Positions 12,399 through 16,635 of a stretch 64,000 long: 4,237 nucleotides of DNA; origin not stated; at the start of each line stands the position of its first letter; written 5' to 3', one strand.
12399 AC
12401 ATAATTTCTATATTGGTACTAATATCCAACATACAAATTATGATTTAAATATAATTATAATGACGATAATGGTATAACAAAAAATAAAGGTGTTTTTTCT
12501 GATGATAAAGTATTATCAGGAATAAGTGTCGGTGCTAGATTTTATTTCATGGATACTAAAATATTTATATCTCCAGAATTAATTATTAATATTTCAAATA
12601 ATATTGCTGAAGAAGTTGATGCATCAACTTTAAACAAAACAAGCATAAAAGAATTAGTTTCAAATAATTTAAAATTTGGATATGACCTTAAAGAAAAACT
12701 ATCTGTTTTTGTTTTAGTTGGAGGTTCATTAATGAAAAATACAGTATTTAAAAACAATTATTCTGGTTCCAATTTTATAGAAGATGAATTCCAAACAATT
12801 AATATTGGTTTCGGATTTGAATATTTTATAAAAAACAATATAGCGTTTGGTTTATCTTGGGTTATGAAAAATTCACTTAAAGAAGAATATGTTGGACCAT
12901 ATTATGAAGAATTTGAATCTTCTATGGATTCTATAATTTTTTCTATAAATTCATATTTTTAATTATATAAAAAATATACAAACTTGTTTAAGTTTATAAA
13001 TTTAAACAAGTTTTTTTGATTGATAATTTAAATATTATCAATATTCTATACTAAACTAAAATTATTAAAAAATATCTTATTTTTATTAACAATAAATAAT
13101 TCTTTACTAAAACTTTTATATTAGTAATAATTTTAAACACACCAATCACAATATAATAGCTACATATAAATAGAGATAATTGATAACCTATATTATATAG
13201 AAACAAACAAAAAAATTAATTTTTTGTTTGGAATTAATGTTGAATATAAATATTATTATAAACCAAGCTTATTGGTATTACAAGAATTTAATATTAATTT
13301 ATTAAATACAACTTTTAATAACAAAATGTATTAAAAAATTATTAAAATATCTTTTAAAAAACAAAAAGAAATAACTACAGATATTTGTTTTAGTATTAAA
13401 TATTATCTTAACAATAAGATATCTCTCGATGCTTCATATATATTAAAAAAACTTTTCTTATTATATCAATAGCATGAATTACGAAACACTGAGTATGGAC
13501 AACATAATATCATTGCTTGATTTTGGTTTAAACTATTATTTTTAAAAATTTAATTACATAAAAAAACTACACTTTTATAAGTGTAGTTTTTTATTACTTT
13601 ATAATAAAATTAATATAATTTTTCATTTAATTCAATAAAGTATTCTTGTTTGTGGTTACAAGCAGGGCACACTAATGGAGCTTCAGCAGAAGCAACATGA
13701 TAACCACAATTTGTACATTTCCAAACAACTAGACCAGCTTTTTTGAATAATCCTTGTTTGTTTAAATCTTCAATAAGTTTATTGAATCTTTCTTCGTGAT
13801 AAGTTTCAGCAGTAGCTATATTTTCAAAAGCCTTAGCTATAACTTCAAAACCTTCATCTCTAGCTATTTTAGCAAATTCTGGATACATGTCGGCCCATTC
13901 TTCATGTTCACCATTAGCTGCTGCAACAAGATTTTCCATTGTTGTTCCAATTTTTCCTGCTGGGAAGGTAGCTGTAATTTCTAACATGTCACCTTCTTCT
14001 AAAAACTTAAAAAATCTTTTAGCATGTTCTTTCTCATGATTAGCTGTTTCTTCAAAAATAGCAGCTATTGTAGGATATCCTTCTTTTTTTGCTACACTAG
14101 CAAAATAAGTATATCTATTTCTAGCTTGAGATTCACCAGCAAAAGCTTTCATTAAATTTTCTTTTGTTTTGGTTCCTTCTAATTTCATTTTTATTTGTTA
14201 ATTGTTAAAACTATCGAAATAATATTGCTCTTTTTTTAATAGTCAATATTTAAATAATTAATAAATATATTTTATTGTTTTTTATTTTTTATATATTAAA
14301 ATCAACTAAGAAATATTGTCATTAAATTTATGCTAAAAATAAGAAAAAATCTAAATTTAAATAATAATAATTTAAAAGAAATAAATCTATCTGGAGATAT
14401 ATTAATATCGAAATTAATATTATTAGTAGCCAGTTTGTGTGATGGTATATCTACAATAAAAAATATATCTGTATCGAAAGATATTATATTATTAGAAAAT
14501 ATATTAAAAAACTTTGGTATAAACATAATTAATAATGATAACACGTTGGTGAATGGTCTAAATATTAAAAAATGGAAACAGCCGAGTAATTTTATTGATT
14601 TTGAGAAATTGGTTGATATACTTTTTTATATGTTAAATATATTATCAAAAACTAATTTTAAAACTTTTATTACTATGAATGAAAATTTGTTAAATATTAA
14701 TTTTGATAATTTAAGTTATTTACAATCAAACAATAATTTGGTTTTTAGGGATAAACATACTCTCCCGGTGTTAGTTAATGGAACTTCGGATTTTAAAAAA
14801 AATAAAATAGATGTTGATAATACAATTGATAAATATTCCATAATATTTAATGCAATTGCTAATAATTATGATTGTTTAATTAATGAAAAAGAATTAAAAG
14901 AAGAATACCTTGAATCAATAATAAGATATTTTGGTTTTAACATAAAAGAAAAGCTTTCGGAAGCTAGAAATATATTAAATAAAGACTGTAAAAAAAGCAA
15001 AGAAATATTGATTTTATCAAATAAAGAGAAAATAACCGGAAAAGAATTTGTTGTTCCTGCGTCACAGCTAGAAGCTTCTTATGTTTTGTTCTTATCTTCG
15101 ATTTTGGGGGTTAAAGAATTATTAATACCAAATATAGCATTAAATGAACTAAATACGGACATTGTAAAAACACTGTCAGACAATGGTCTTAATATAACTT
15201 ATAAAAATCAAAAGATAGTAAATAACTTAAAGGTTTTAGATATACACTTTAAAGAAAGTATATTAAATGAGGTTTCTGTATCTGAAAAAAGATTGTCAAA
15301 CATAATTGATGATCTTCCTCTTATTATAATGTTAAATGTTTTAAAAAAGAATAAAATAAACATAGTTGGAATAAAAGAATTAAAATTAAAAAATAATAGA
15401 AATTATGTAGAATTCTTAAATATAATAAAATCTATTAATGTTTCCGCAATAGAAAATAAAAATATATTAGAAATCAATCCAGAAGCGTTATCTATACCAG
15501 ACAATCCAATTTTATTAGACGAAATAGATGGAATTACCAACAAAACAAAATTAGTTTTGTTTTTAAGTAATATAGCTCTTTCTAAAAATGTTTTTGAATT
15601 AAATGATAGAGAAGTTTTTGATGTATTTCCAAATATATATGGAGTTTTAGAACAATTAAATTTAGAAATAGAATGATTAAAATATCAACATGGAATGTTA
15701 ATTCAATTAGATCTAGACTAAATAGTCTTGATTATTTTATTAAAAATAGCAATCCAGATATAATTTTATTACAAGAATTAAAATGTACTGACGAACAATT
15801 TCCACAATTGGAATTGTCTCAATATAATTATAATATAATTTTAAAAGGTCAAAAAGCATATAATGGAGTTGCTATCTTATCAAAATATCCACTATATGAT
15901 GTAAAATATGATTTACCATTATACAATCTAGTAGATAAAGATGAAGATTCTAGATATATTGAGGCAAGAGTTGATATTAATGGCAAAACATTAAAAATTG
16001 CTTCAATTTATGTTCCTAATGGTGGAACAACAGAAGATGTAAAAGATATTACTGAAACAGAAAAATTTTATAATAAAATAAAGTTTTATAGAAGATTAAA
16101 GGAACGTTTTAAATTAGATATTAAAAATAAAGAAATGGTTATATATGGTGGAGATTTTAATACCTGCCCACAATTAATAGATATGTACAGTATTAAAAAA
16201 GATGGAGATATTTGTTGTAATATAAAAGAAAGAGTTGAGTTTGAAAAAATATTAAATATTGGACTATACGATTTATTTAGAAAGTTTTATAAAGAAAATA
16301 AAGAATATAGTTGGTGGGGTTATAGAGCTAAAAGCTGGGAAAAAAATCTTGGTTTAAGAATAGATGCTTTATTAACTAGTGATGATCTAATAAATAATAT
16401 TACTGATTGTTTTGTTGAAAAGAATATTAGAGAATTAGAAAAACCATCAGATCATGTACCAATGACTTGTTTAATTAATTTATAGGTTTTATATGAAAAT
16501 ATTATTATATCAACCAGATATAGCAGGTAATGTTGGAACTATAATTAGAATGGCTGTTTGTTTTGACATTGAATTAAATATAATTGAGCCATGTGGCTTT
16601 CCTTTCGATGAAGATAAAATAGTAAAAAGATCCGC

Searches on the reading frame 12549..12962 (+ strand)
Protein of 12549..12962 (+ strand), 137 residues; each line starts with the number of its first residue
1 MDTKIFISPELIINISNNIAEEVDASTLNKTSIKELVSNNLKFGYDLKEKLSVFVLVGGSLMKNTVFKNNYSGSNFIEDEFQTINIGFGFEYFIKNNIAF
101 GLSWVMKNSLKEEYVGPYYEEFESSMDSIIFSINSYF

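Call 92: search_protein_families(library=pfam, proteins=[window:12549-12962:+], max_evalue=0.001)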
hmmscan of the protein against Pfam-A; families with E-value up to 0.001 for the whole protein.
window:12549-12962:+ (137 aa): 1 family
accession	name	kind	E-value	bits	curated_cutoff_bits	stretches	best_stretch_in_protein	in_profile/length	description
PF19318.4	DUF5918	-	0.00097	19.3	27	0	61-95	11-45/207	Family of unknown function (DUF5918)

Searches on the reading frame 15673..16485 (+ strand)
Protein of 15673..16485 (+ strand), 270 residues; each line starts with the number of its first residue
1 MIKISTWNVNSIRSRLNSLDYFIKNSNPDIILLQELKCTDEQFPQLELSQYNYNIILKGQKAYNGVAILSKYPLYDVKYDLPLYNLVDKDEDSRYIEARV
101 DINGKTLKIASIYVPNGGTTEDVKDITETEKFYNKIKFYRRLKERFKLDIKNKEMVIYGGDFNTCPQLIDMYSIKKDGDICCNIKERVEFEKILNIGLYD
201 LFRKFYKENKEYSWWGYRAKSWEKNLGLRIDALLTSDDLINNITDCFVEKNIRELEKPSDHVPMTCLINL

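Call 57: search_protein_families(library=pfam, proteins=[window:15673-16485:+], max_evalue=0.00001)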
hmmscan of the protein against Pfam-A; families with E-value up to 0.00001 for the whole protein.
window:15673-16485:+ (270 aa): 1 family
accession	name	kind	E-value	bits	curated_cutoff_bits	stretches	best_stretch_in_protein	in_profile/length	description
PF03372.29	Exo_endo_phos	-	6e-27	95.2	24.5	1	6-261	2-225/225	Endonuclease/Exonuclease/phosphatase family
